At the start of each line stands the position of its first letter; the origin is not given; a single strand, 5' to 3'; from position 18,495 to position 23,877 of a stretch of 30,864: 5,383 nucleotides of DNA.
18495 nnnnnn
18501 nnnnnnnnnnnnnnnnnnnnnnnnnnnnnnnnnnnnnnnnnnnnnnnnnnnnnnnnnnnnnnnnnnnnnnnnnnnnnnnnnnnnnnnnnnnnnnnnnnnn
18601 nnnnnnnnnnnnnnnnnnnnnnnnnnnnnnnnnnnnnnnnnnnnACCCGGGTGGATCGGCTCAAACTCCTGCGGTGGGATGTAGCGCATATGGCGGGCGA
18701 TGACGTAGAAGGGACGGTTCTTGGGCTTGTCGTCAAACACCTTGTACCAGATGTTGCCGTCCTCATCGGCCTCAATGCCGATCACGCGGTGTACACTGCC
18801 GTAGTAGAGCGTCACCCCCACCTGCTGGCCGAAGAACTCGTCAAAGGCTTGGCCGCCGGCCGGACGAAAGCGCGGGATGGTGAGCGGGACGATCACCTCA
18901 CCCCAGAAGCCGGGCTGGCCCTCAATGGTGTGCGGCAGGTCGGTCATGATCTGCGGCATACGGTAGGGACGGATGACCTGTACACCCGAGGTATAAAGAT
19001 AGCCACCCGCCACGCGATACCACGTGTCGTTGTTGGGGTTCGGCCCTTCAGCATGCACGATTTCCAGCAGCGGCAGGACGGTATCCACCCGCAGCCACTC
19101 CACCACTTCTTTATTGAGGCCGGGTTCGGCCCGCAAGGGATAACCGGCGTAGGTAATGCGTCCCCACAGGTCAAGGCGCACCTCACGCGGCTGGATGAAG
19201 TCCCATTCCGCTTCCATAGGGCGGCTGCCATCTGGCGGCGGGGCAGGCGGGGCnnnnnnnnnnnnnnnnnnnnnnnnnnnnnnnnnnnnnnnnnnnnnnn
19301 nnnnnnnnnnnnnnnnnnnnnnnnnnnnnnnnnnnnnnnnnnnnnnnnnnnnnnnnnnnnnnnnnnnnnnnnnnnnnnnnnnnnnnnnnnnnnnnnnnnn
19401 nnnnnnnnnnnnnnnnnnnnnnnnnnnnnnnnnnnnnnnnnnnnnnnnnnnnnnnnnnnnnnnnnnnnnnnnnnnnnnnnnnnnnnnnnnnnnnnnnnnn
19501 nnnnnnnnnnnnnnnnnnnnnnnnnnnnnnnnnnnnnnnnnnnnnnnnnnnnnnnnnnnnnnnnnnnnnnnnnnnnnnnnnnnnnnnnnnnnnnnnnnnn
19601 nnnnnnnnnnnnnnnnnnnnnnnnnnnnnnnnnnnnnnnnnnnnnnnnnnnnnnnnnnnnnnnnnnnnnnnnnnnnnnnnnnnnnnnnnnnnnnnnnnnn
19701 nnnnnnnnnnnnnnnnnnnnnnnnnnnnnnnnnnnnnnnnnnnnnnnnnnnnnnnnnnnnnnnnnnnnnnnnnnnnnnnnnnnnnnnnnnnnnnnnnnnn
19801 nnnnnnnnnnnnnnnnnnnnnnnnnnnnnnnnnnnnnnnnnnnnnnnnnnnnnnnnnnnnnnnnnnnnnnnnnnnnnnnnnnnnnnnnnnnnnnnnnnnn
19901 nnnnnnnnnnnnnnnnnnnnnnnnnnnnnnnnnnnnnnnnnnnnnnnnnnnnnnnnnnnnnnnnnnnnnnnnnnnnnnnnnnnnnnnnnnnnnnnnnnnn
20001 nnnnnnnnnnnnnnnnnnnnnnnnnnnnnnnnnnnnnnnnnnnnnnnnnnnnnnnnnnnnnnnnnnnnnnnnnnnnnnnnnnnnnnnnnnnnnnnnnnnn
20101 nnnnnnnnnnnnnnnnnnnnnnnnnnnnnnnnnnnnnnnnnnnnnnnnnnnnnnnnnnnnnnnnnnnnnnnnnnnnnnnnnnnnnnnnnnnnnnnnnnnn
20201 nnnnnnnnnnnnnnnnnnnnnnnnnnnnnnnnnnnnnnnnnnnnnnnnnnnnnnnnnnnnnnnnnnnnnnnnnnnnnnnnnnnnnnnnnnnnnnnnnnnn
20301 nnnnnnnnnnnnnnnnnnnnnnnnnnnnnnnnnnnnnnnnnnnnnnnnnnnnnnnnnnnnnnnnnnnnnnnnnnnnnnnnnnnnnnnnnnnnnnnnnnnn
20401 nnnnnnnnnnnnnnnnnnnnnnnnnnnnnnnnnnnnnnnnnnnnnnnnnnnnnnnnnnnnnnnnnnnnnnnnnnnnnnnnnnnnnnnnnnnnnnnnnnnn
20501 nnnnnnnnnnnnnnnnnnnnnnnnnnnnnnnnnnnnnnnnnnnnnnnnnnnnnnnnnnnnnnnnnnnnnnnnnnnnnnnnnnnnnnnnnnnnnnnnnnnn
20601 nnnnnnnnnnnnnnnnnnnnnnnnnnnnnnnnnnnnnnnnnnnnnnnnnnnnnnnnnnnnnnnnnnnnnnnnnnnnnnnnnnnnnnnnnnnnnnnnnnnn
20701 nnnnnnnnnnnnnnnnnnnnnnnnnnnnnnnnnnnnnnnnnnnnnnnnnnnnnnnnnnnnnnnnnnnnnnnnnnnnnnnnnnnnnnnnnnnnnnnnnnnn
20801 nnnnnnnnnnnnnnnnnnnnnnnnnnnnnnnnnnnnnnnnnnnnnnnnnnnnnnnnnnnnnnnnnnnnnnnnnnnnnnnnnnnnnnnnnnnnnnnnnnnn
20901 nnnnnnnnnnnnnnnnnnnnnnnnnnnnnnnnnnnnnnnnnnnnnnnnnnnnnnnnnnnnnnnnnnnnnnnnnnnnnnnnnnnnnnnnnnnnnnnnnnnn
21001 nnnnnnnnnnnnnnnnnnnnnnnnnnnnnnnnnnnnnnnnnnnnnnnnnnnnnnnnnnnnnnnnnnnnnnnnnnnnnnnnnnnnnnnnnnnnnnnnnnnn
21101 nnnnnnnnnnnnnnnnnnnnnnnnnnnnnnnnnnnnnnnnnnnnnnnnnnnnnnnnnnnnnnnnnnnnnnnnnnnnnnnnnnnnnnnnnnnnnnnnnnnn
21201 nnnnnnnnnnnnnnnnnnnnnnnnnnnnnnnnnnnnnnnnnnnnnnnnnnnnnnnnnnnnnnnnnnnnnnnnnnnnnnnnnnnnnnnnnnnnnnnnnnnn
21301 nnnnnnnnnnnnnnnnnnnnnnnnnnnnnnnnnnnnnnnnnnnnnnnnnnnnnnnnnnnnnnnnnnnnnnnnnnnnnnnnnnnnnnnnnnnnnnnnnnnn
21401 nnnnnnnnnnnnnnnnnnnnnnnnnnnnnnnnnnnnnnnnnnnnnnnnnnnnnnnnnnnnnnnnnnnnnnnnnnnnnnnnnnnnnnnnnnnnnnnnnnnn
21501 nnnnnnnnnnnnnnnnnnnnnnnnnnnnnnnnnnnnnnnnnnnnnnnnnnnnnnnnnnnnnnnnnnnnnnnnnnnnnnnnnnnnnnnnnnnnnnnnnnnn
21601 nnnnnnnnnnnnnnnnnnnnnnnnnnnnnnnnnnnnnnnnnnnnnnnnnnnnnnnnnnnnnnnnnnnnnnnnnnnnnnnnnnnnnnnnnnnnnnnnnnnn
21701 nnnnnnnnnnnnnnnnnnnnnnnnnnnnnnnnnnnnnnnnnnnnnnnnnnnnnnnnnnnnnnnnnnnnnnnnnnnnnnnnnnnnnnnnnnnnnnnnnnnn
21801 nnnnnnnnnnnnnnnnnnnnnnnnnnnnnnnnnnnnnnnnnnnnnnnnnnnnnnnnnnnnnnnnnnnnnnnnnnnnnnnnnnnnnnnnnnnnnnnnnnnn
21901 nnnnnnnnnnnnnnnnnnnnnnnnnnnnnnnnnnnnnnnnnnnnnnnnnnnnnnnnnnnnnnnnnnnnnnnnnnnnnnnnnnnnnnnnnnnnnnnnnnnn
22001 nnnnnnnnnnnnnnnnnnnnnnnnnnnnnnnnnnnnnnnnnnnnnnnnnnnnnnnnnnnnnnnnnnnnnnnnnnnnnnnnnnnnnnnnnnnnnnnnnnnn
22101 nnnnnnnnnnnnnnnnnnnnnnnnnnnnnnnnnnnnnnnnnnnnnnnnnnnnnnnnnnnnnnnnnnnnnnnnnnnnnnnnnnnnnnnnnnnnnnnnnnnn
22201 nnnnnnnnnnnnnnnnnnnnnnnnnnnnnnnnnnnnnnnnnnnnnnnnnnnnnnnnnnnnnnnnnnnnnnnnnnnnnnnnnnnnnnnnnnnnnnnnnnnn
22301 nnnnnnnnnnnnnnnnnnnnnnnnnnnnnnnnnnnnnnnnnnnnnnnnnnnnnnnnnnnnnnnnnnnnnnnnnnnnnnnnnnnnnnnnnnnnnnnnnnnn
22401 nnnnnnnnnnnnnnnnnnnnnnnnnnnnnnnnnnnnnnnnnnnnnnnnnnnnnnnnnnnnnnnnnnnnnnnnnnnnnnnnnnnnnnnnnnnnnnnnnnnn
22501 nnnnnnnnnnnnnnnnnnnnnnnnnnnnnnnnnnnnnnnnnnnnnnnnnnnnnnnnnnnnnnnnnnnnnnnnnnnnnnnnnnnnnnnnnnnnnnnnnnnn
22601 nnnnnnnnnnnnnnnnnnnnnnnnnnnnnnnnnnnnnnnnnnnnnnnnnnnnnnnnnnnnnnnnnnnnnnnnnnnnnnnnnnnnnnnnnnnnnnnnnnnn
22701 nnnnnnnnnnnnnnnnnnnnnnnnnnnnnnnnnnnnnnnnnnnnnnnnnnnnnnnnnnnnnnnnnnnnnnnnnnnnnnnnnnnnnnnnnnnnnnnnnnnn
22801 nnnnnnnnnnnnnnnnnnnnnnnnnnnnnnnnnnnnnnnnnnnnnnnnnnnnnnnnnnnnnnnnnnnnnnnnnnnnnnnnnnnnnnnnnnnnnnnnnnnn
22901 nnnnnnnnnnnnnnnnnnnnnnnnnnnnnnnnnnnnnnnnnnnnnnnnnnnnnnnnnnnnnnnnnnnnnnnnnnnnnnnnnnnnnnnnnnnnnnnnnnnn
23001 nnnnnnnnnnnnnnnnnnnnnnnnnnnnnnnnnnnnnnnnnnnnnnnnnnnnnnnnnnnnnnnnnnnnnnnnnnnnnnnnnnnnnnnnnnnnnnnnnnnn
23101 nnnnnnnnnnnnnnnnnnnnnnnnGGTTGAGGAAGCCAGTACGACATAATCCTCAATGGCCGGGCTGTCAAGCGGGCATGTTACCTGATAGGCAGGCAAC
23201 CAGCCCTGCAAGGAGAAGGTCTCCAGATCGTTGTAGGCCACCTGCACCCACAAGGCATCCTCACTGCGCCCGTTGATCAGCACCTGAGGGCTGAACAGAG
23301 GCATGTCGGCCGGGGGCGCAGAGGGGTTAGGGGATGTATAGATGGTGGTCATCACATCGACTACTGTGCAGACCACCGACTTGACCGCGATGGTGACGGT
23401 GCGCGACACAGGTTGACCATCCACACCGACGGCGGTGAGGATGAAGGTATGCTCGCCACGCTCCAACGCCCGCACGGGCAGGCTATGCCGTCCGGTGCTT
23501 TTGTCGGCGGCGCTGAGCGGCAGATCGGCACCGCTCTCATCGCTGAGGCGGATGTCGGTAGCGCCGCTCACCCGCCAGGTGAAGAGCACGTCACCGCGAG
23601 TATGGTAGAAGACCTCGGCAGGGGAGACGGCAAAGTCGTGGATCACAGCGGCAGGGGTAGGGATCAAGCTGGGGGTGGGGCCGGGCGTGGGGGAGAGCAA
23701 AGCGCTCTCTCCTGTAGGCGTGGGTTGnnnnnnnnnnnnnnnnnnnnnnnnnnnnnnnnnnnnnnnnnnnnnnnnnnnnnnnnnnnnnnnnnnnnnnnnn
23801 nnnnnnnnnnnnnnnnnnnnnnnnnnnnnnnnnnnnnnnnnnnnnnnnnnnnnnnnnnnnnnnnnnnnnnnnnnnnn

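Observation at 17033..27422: Candidate undescribed cell-envelope assembly/signalling cluster (7 co-oriented genes, about 10.4 kb)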

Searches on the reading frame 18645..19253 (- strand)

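Call 54: search_protein_families(library=pfam, proteins=[window:18645-19253:-], max_evalue=5)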
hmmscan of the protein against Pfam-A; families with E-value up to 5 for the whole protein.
window:18645-19253:- (203 aa): 1 family
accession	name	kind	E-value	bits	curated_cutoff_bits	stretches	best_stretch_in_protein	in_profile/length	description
PF08239.17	SH3_3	-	0.00011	22.7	27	2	40-85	5-44/54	Bacterial SH3 domain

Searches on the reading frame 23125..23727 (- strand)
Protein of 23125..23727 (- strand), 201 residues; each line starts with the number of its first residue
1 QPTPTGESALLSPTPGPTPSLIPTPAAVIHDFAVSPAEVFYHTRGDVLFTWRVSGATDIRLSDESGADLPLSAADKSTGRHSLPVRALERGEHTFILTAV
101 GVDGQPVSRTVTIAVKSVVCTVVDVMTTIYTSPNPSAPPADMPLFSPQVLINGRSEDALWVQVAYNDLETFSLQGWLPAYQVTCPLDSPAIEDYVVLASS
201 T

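Call 54: search_protein_families(library=pfam, proteins=[window:23125-23727:-], max_evalue=5)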
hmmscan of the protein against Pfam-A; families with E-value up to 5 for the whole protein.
window:23125-23727:- (201 aa): 3 families
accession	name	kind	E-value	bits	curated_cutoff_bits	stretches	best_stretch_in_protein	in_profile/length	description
PF04234.18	CopC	-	0.018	16.4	23.3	1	49-113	26-90/92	CopC domain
PF20165.3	KBTB_W-LIR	-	0.037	14.5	19.7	1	155-164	1-10/12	KBTB, W-type LIR motif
PF22772.2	WsaF_C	-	0.24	11.7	27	1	121-153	73-105/133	WsaF, C-terminal domain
